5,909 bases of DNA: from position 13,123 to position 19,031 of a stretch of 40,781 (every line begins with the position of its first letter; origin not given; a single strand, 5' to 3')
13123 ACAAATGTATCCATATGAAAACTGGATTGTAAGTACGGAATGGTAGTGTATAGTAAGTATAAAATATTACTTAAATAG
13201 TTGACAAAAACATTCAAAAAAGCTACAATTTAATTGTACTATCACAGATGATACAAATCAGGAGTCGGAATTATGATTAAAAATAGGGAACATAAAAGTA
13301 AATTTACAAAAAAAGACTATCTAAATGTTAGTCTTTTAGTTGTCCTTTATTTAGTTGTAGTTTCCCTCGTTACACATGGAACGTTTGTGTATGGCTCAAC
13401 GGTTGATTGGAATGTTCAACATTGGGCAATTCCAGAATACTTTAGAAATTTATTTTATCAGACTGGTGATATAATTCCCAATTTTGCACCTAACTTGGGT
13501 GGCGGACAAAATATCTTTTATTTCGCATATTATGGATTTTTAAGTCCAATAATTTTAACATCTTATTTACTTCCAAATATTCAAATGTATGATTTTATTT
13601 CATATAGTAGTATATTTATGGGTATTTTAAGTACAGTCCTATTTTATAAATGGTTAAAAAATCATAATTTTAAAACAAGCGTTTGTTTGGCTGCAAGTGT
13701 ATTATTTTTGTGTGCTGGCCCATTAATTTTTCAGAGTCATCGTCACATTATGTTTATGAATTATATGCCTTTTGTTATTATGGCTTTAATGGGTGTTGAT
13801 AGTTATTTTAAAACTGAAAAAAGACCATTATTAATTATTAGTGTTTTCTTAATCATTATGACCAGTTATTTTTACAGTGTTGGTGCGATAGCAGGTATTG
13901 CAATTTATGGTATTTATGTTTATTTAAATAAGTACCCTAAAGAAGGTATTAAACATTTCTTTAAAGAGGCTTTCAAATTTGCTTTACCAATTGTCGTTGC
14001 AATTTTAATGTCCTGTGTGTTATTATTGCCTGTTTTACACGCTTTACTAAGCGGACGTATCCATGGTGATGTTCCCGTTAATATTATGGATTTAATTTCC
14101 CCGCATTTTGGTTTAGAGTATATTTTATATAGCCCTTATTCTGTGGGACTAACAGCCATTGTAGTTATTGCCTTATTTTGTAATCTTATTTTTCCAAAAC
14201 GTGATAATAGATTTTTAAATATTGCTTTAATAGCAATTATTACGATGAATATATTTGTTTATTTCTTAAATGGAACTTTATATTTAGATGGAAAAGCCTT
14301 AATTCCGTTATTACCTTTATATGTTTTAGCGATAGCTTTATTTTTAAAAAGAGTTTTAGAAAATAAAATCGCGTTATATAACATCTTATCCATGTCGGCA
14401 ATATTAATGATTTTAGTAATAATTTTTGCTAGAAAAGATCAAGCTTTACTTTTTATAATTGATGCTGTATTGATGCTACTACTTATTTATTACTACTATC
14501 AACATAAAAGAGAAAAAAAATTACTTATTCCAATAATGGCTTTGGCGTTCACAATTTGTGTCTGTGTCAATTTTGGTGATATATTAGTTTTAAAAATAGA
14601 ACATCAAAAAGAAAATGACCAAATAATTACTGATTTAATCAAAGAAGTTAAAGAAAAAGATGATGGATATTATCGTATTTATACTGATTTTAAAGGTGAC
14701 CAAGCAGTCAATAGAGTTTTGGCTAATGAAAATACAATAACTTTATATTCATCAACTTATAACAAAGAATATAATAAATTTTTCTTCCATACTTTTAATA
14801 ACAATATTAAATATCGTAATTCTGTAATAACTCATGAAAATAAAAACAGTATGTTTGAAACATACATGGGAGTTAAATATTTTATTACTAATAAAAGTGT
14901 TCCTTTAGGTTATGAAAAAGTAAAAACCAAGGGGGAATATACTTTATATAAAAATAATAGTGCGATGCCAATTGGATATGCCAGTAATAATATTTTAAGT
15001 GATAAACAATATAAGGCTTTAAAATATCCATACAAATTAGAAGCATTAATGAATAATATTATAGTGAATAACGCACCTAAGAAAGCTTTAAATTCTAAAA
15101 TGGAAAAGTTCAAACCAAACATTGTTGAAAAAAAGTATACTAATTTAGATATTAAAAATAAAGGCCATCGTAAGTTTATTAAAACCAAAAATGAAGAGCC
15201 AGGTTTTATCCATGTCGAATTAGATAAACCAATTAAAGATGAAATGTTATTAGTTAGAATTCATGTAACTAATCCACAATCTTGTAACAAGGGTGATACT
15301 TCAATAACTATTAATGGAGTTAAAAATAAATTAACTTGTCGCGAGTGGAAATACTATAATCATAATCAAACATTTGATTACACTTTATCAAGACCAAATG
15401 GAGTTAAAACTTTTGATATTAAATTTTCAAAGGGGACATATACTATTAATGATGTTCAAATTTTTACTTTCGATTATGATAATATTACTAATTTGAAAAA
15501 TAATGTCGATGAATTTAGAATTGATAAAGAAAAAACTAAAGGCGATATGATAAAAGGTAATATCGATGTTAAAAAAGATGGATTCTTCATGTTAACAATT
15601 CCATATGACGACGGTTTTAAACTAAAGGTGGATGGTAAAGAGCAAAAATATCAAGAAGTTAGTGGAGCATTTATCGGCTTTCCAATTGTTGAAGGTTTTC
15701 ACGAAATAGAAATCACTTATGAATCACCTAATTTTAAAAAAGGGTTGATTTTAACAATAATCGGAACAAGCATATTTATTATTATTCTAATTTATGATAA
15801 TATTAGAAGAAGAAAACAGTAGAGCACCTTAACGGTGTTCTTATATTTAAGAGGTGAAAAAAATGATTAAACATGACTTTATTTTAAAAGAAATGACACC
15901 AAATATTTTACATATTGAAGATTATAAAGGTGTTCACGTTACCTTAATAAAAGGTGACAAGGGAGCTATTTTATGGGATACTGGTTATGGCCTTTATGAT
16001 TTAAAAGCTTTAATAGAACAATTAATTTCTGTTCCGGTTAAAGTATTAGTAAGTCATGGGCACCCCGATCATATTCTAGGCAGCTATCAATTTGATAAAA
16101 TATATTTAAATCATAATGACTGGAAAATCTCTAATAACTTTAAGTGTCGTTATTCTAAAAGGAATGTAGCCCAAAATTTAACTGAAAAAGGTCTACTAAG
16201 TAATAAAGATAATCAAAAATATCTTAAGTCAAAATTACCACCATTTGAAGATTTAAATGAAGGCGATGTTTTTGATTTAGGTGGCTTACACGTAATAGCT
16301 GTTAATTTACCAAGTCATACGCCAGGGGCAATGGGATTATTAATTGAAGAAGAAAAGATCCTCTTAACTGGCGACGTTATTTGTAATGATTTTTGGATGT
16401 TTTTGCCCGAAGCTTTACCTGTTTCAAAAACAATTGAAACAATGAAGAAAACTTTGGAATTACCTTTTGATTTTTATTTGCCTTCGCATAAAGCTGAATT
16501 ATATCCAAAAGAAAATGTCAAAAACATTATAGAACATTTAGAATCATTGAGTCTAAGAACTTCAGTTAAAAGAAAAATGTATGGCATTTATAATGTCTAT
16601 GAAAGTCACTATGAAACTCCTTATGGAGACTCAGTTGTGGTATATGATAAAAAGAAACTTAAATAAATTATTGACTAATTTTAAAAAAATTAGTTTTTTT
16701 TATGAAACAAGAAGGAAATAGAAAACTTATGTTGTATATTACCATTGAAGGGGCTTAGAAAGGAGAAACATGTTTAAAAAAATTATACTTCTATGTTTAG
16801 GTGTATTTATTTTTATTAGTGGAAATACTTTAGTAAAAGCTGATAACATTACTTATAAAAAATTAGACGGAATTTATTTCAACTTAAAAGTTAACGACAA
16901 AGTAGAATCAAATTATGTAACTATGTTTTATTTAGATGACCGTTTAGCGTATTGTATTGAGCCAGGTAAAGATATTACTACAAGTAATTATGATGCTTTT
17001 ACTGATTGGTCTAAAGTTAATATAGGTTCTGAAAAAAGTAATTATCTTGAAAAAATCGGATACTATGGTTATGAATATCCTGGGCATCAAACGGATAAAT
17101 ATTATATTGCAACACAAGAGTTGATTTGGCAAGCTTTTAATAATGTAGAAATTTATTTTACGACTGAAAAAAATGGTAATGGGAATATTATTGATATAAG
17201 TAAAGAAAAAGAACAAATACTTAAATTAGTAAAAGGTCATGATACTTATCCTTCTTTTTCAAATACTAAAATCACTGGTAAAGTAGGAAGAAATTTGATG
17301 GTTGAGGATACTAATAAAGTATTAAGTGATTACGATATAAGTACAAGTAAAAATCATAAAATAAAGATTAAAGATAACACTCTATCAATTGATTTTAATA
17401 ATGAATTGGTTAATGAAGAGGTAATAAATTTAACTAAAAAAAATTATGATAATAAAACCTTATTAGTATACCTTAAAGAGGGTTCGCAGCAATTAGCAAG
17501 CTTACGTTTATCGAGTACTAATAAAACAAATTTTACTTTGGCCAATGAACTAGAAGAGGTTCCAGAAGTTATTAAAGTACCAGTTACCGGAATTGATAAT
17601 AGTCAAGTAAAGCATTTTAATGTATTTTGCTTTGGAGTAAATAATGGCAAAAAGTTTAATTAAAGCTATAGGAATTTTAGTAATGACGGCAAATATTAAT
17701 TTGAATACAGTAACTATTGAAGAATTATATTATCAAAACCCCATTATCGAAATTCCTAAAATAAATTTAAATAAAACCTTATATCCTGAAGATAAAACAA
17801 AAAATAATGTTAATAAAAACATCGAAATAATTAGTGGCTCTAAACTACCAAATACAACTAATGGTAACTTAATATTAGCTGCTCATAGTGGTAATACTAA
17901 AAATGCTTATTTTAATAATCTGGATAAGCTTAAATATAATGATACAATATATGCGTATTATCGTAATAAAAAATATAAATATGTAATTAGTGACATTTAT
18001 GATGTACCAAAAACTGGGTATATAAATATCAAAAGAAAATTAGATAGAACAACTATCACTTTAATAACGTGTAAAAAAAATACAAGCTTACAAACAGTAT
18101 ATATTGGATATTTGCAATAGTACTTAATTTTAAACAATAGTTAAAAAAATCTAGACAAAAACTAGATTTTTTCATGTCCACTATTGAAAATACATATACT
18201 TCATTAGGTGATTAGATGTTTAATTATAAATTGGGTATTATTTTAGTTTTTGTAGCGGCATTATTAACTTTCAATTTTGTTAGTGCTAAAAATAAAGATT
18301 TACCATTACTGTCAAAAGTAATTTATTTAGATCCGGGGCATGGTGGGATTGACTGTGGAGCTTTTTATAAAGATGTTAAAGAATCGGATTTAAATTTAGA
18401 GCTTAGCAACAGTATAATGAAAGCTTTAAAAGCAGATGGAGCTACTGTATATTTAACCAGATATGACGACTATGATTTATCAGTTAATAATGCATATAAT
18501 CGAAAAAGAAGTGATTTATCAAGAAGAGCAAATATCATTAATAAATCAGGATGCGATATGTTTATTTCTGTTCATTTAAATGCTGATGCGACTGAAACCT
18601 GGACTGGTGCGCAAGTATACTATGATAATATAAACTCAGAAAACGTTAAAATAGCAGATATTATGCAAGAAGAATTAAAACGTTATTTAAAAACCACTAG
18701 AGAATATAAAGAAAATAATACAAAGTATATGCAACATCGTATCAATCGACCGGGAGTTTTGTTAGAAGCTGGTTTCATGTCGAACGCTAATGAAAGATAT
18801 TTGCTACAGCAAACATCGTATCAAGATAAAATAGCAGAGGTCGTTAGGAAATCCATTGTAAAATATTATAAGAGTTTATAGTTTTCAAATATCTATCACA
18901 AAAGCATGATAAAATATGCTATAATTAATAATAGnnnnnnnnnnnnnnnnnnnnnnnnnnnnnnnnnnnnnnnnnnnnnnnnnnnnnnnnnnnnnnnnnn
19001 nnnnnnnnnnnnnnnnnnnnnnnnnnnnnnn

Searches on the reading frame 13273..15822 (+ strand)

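Call 62: search_protein_families(library=pfam, proteins=[window:13273-15822:+], max_evalue=0.0001)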
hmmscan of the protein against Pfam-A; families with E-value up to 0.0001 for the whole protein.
window:13273-15822:+ (849 aa): 1 family
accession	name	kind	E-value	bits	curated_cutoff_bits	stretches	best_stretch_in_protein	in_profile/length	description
PF09586.16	YfhO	-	9.7e-63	213.2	28.5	1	21-828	7-835/835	Bacterial membrane protein YfhO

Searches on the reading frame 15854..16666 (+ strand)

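Call 61: search_protein_families(library=pfam, proteins=[window:15854-16666:+], max_evalue=0.0001)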
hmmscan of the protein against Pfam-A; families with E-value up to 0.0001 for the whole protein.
window:15854-16666:+ (270 aa): 1 family
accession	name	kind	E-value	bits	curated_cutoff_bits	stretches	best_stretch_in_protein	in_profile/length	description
PF00753.33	Lactamase_B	-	2.4e-20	73.7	22.7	1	26-212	5-196/196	Metallo-beta-lactamase superfamily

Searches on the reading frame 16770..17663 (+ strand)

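Call 61: search_protein_families(library=pfam, proteins=[window:16770-17663:+], max_evalue=0.0001)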
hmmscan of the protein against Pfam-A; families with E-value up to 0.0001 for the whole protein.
window:16770-17663:+ (297 aa): 1 family
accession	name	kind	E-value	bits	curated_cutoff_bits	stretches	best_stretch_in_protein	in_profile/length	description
PF08341.16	TED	-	6.8e-09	36.5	22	1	60-148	2-91/102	Thioester domain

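Call 64: search_protein_families(library=ncbifam, proteins=[window:16770-17663:+], max_evalue=0.001)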
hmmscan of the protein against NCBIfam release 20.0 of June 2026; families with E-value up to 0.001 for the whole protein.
window:16770-17663:+ (297 aa): 0 families

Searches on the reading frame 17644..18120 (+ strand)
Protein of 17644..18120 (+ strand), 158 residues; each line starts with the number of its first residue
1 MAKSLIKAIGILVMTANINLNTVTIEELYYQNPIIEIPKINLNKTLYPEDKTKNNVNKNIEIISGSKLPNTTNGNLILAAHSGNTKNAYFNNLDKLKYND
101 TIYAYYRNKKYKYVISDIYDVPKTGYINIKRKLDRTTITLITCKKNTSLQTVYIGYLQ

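Call 61: search_protein_families(library=pfam, proteins=[window:17644-18120:+], max_evalue=0.0001)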
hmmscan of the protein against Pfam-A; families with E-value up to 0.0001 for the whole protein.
window:17644-18120:+ (158 aa): 1 family
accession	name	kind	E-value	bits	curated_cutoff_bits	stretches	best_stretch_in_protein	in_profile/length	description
PF04203.18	Sortase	-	1.2e-18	67.5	26.6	1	35-147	1-111/125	Sortase domain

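Call 64: search_protein_families(library=ncbifam, proteins=[window:17644-18120:+], max_evalue=0.001)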
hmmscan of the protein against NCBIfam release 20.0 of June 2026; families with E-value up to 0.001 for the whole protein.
window:17644-18120:+ (158 aa): 5 families
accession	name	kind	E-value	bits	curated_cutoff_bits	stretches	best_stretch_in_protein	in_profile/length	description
NF033745.1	class_C_sortase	subfamily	2.8e-17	63.2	160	1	34-144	95-205/220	class C sortase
TIGR01076.1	sortase_fam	subfamily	1.1e-15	57.7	39.35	1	34-145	2-113/136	sortase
NF033746.1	class_D_sortase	subfamily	3.5e-09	36.6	165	1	34-143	12-114/135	class D sortase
NF058671.1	sortase_SrtD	exception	4.7e-09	36.2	140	1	34-143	66-168/187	class D sortase, LPxTATN-specific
NF033747.1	class_E_sortase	subfamily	7.1e-07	29.3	160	1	34-150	73-196/211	class E sortase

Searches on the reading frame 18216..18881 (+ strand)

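Call 61: search_protein_families(library=pfam, proteins=[window:18216-18881:+], max_evalue=0.0001)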
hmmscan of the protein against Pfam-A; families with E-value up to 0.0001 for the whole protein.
window:18216-18881:+ (221 aa): 1 family
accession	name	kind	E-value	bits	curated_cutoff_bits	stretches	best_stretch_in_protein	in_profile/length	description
PF01520.23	Amidase_3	-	2.5e-42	145.3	27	1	36-214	1-172/174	N-acetylmuramoyl-L-alanine amidase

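Call 64: search_protein_families(library=ncbifam, proteins=[window:18216-18881:+], max_evalue=0.001)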
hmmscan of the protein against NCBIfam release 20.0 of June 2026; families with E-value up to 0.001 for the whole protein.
window:18216-18881:+ (221 aa): 6 families
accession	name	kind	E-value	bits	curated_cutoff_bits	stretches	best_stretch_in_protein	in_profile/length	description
TIGR02883.1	spore_cwlD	equivalog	1.5e-57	194.8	221.55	1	34-217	1-189/189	N-acetylmuramoyl-L-alanine amidase CwlD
NF007652.1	PRK10319.1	equivalog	4.2e-18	65.6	400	2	33-135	57-150/291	N-acetylmuramoyl-L-alanine amidase AmiA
NF007751.0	PRK10431.1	equivalog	8.2e-14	51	532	2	178-219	376-417/445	N-acetylmuramoyl-L-alanine amidase AmiB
NF038267.1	amidase_AmiC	exception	1.9e-13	49.8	700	1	35-135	188-279/407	N-acetylmuramoyl-L-alanine amidase AmiC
NF038140.1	amidase_Rv3717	exception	1.3e-10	41.1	335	1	55-218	66-231/233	Rv3717 family N-acetylmuramoyl-L-alanine amidase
NF050040.1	horm_taper_TftA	equivalog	1.2e-05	24.2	500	1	44-200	17-168/450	hormogonium tapered terminus morphoprotein TftA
